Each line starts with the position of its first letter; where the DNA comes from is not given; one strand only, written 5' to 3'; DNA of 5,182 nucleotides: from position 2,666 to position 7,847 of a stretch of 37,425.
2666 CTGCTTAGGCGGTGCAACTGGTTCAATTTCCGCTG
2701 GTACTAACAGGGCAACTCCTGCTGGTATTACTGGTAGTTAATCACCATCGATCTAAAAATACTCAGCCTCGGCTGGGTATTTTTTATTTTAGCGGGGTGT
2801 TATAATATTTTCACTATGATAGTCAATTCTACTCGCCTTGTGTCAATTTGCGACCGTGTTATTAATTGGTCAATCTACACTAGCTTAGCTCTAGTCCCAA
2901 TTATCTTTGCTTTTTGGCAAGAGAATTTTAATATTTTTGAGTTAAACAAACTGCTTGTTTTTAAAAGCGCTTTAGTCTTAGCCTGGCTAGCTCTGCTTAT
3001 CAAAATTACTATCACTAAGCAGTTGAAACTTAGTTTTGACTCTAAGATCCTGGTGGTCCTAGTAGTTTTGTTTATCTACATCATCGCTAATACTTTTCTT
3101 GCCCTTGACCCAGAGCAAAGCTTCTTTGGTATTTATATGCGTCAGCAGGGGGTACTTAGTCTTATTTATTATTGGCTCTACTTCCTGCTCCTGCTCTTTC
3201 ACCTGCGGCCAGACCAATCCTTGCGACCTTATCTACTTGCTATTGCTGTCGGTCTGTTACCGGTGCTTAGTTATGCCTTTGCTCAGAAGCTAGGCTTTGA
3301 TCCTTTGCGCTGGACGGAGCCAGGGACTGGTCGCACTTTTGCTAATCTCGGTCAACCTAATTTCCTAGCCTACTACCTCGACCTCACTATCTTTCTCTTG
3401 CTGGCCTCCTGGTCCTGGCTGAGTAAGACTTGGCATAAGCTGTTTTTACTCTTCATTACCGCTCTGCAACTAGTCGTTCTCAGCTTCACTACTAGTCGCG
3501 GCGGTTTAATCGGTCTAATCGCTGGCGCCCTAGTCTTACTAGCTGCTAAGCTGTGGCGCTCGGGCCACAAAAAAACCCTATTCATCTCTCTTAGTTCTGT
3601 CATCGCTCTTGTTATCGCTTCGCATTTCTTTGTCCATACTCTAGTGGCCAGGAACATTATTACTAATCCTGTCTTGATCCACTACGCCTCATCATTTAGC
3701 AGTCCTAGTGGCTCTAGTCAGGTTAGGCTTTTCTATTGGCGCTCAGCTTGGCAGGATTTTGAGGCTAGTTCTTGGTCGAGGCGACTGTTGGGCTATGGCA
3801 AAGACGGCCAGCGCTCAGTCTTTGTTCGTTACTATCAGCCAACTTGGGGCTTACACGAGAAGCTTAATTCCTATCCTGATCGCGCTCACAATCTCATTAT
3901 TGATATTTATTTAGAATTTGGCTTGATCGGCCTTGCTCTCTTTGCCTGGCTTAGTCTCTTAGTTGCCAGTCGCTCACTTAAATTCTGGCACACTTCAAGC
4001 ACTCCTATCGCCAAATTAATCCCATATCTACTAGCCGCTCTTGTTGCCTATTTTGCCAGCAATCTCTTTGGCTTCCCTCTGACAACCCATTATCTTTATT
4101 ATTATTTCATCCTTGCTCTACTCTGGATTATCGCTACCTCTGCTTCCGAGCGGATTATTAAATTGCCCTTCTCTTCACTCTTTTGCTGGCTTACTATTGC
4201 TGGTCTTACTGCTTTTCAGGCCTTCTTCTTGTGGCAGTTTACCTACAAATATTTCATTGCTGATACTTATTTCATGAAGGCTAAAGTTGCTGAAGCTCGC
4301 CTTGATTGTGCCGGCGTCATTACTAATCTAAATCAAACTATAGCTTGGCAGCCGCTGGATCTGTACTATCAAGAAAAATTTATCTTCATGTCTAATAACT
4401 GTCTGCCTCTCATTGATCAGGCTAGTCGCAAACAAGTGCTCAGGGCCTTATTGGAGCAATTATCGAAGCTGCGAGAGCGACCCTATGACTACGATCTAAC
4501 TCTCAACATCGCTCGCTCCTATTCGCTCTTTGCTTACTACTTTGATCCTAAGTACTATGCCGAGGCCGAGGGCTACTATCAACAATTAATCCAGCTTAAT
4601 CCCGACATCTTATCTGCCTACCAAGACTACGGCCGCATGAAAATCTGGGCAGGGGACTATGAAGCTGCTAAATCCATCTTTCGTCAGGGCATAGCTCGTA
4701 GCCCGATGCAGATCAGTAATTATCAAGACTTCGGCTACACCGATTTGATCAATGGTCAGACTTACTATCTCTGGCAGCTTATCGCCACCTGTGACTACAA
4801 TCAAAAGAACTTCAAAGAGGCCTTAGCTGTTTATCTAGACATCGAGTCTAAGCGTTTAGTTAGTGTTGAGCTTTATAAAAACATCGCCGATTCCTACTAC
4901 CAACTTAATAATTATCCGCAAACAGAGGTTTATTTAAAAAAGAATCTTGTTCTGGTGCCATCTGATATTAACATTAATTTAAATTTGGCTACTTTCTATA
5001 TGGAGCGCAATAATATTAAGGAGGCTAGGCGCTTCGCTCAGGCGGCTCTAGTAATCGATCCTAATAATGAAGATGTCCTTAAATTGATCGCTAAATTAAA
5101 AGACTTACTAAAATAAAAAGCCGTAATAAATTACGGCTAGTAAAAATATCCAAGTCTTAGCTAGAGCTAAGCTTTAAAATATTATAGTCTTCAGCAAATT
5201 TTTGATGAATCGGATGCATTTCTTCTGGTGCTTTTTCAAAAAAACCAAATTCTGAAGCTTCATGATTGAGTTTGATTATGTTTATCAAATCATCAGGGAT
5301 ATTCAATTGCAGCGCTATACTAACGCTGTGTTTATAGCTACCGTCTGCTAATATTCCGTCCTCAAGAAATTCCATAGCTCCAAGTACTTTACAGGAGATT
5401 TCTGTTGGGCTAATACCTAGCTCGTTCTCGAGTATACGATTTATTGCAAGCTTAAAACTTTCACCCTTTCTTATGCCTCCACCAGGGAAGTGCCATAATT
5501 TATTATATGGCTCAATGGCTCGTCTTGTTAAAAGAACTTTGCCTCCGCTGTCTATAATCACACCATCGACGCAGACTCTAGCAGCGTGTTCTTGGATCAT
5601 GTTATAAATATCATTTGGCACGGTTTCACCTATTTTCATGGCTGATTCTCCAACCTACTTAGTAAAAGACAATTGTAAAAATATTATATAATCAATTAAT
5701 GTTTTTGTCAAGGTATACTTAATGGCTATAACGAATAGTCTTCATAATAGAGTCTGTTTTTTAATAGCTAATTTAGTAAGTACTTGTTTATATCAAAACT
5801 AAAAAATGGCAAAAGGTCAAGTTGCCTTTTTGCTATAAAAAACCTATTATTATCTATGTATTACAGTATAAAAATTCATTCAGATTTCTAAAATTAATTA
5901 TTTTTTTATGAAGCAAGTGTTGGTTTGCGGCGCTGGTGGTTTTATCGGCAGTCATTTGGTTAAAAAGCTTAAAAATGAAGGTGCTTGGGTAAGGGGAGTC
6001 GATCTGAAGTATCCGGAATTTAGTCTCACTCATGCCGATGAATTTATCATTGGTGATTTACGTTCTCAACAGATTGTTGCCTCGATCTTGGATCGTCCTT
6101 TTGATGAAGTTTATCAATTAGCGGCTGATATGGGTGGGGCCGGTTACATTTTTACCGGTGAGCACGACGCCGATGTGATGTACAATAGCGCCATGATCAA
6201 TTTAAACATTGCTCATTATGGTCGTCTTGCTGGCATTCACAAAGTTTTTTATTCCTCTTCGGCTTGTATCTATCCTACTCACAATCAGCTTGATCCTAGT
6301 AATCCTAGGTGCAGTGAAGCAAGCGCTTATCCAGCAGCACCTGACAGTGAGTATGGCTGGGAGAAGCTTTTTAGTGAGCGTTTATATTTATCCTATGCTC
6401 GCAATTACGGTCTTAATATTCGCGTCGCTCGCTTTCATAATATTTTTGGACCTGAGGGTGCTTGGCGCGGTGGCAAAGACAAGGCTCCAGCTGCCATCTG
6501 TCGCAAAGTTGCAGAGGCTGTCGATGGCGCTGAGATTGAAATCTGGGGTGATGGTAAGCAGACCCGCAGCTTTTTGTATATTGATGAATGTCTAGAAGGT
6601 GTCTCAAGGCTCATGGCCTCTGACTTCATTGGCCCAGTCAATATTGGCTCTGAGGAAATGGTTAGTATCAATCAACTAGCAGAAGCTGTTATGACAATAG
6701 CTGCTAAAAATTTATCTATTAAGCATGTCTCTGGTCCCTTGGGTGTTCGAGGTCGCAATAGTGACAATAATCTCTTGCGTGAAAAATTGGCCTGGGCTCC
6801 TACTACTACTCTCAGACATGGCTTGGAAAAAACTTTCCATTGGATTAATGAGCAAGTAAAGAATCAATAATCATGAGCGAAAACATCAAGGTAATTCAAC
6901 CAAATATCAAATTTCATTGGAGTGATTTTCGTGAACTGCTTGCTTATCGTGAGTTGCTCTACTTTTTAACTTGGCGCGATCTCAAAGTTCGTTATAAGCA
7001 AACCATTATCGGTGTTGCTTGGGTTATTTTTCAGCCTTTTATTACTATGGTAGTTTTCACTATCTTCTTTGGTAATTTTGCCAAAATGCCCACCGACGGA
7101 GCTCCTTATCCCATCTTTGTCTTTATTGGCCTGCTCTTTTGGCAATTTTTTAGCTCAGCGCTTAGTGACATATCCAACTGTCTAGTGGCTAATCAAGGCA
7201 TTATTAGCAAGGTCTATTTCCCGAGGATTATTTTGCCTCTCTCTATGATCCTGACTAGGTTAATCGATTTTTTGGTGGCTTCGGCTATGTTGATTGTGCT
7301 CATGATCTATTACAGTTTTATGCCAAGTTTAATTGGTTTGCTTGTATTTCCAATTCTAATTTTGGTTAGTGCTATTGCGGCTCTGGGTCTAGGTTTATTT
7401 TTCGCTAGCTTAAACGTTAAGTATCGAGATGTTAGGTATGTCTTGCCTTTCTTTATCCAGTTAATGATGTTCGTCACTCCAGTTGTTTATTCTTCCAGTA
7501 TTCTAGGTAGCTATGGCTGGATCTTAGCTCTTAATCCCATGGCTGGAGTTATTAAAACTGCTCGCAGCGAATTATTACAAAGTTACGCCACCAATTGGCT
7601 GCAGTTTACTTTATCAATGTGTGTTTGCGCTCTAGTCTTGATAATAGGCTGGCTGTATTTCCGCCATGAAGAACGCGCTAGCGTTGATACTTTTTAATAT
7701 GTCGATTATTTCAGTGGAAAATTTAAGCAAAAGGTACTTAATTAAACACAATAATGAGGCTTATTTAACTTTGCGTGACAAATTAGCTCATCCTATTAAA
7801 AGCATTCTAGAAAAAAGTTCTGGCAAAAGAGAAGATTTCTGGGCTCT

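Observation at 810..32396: Type IV pilus genes bracket a ~26 kb glycan locus (pilC-pilin-Wzy_C ... pilD)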

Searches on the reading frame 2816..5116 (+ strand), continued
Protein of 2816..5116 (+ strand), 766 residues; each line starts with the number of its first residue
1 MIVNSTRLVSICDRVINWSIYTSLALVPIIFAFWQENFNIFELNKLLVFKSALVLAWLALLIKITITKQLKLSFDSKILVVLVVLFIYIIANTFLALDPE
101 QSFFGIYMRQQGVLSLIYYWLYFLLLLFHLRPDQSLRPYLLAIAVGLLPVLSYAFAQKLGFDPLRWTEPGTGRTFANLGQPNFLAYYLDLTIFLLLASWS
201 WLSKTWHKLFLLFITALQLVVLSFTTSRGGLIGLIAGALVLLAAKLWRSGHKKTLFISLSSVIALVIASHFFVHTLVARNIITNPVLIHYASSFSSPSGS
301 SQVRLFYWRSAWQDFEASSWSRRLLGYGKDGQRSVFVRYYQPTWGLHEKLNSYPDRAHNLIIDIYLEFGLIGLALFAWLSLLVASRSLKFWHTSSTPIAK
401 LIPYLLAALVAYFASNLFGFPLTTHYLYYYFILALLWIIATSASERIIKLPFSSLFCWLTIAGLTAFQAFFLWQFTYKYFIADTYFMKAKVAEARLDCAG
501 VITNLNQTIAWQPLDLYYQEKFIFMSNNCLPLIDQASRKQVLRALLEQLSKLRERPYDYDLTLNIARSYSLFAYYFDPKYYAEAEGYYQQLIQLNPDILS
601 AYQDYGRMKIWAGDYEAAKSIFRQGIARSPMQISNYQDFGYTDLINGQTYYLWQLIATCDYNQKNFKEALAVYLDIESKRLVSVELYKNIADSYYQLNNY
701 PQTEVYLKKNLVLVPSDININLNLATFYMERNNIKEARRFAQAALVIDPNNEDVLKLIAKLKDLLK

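Call 75: search_protein_families(library=pfam, proteins=[L119:7338-8924:+, L119:8961-9881:+, L119:13182-14444:+, L119:14467-15657:+, L119:6594-7172:-, L134:12305-13117:+, L134:13104-14072:+], max_evalue=0.001)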
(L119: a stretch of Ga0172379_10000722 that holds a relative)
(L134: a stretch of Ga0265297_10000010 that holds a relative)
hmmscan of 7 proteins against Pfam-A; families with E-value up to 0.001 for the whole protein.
L119:7338-8924:+ (528 aa): 5 families
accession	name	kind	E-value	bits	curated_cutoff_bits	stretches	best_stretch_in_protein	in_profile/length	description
PF22599.2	SecDF_P1_head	-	1.9e-30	105.5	27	1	192-289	17-114/114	SecDF, P1 head subdomain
PF21760.3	SecD_1st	-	4.9e-17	61.6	27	1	106-167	1-58/60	Protein translocase subunit SecDF, P1 domain, N-terminal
PF02355.23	SecD_SecF_C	-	2.1e-10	40.7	20.5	1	357-506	37-184/189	Protein export membrane protein SecD/SecF, C-terminal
PF03176.21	MMPL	-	1.5e-07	31.1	20.5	1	388-509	181-303/333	MMPL family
PF07549.19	Sec_GG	-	0.00019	21.3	20.3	1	75-92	7-24/28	SecD/SecF GG Motif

L119:8961-9881:+ (306 aa): 2 families
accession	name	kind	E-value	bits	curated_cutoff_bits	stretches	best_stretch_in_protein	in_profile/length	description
PF02355.23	SecD_SecF_C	-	6.9e-59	198.9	20.5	1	110-296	12-187/189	Protein export membrane protein SecD/SecF, C-terminal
PF07549.19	Sec_GG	-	1.9e-08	34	20.3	1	26-49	2-25/28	SecD/SecF GG Motif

L119:13182-14444:+ (420 aa): 4 families
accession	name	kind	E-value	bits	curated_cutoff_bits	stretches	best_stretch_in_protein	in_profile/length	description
PF14450.12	FtsA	-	2.8e-31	108.9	31.8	1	208-380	1-127/127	Cell division protein FtsA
PF02491.25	SHS2_FTSA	-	1.7e-27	96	25.4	1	86-162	3-78/79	SHS2 domain inserted in FTSA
PF06723.19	MreB_Mbl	-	8e-06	25.3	27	1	203-362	143-308/327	MreB/Mbl protein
PF11104.14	PilM_2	-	3.3e-05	23.4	27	0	8-261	1-236/340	Type IV pilus assembly protein PilM;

L119:14467-15657:+ (396 aa): 2 families
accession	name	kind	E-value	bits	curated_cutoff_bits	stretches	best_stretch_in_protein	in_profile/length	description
PF00091.31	Tubulin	-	3.7e-49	168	33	1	13-173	1-189/190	Tubulin/FtsZ family, GTPase domain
PF12327.13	FtsZ_C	-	1.3e-33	115.6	27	1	222-316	1-95/95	FtsZ family, C-terminal domain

L119:6594-7172:- (192 aa): 1 family
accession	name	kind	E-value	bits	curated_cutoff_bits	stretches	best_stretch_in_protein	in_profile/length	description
PF00574.28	CLP_protease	-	6.4e-84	280.8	20.2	1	14-191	3-180/182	Clp protease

L134:12305-13117:+ (270 aa): 2 families
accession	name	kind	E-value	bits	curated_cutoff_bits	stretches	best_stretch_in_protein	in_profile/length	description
PF00535.33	Glycos_transf_2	-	1.3e-13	51.7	23.3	1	5-147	1-154/168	Glycosyl transferase family 2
PF13704.12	Glyco_tranf_2_4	-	9e-05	23.3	27.5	1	12-91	2-87/98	Glycosyl transferase family 2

L134:13104-14072:+ (322 aa): 2 families
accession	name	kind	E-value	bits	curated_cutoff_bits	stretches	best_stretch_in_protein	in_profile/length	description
PF01501.26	Glyco_transf_8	-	7e-50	170.4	24.3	1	13-247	2-252/253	Glycosyl transferase family 8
PF18404.7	Glyco_transf_24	-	4.5e-07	30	25.7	1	15-137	6-126/268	Glucosyltransferase 24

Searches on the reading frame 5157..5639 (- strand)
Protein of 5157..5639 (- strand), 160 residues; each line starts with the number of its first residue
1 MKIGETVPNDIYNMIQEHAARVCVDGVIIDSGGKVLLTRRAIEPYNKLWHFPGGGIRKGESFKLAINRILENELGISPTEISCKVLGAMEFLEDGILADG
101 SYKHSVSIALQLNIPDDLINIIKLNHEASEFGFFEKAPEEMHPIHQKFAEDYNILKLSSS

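Call 3: search_protein_families(library=pfam, proteins=[window:5157-5639:-])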
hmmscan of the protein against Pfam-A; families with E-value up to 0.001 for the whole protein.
window:5157-5639:- (160 aa): 1 family
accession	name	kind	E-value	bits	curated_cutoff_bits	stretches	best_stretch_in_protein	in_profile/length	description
PF00293.34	NUDIX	-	1.8e-13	51.1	21.1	1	21-90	3-70/134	NUDIX domain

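Call 13: search_protein_families(library=ncbifam, proteins=[window:5157-5639:-], max_evalue=0.01)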
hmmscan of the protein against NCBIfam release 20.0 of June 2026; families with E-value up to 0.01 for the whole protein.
window:5157-5639:- (160 aa): 15 families
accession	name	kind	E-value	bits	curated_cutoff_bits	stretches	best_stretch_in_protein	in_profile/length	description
NF006530.0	PRK08999.1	equivalog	3.7e-12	45.9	245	1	24-82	9-68/315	Nudix family hydrolase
NF011963.0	PRK15434.1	subfamily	8e-11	41.9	146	1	15-129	11-126/159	GDP-mannose mannosyl hydrolase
TIGR00586.1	mutt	equivalog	5.7e-09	36.1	97.9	1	26-82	10-67/129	8-oxo-dGTP diphosphatase MutT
NF001937.0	PRK00714.1-4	equivalog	2.1e-08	34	139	1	14-82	1-66/161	RNA pyrophosphohydrolase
NF001938.0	PRK00714.1-5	equivalog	4e-08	32.8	116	1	16-81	8-79/172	RNA pyrophosphohydrolase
NF008044.0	PRK10776.1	equivalog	1.7e-07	31.2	148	1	26-82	9-66/130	8-oxo-dGTP diphosphatase MutT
NF007834.0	PRK10546.1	equivalog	1.8e-07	31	156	1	26-79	8-62/135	pyrimidine (deoxy)nucleoside triphosphate diphosphatase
NF001936.0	PRK00714.1-3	equivalog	2.5e-07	30.7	118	1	34-84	24-72/155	RNA pyrophosphohydrolase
NF001934.0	PRK00714.1-1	equivalog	9e-07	28.5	241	1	14-82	1-66/176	RNA pyrophosphohydrolase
NF003787.0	PRK05379.1-4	equivalog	2.1e-06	26.9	449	1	21-77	208-263/346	bifunctional nicotinamide-nucleotide adenylyltransferase/Nudix hydroxylase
NF001935.0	PRK00714.1-2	equivalog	7.6e-06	25.5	259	1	17-82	4-66/183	RNA pyrophosphohydrolase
NF003788.0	PRK05379.1-5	equivalog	1.7e-05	24.3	354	1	21-73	213-264/351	bifunctional nicotinamide-nucleotide adenylyltransferase/Nudix hydroxylase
NF002995.0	PRK03759.1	equivalog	0.0003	20.5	127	1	27-84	41-101/185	isopentenyl-diphosphate Delta-isomerase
NF003786.0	PRK05379.1-2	equivalog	0.0021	17.3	397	1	22-73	219-269/354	bifunctional nicotinamide-nucleotide adenylyltransferase/Nudix hydroxylase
NF003791.0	PRK05379.2-3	equivalog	0.0063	15.7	409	1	21-76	202-256/340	bifunctional nicotinamide-nucleotide adenylyltransferase/Nudix hydroxylase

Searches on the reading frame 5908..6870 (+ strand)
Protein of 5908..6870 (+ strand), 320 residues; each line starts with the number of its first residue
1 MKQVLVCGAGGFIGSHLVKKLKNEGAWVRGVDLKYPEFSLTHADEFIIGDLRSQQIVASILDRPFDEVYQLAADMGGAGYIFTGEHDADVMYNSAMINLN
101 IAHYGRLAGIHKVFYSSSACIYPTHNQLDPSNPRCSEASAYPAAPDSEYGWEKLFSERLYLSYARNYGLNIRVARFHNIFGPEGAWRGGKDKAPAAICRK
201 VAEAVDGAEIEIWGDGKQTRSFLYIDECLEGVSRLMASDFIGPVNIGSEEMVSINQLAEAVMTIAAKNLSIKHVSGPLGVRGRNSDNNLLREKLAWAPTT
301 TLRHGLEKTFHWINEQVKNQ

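Call 3: search_protein_families(library=pfam, proteins=[window:5908-6870:+])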
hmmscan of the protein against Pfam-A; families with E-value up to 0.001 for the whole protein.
window:5908-6870:+ (320 aa): 4 families
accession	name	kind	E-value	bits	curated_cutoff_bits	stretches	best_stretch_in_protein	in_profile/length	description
PF01370.27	Epimerase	-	2.1e-41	142.3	20.9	1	4-246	1-239/240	NAD dependent epimerase/dehydratase family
PF16363.11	GDP_Man_Dehyd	-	5e-23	82.5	27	1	5-308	1-331/332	GDP-mannose 4,6 dehydratase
PF01073.25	3Beta_HSD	-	3.6e-05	23.4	22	1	5-162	1-159/280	3-beta hydroxysteroid dehydrogenase/isomerase family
PF02719.21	Polysacc_synt_2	-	0.00084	19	20.2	0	4-24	1-21/293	Polysaccharide biosynthesis protein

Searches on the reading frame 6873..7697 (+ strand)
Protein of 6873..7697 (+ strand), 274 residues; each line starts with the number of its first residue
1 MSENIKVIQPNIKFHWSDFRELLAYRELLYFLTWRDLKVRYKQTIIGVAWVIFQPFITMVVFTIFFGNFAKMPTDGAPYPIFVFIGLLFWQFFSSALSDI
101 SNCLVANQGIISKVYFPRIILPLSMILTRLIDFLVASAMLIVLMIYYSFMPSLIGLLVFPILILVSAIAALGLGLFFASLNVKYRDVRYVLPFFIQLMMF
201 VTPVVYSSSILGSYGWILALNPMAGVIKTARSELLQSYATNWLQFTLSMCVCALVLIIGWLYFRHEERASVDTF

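Call 3: search_protein_families(library=pfam, proteins=[window:6873-7697:+])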
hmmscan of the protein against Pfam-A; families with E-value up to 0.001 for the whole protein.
window:6873-7697:+ (274 aa): 1 family
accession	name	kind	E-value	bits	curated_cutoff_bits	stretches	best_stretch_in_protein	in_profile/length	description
PF01061.29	ABC2_membrane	-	3.2e-17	63.2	26.9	1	28-232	2-208/211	ABC-2 type transporter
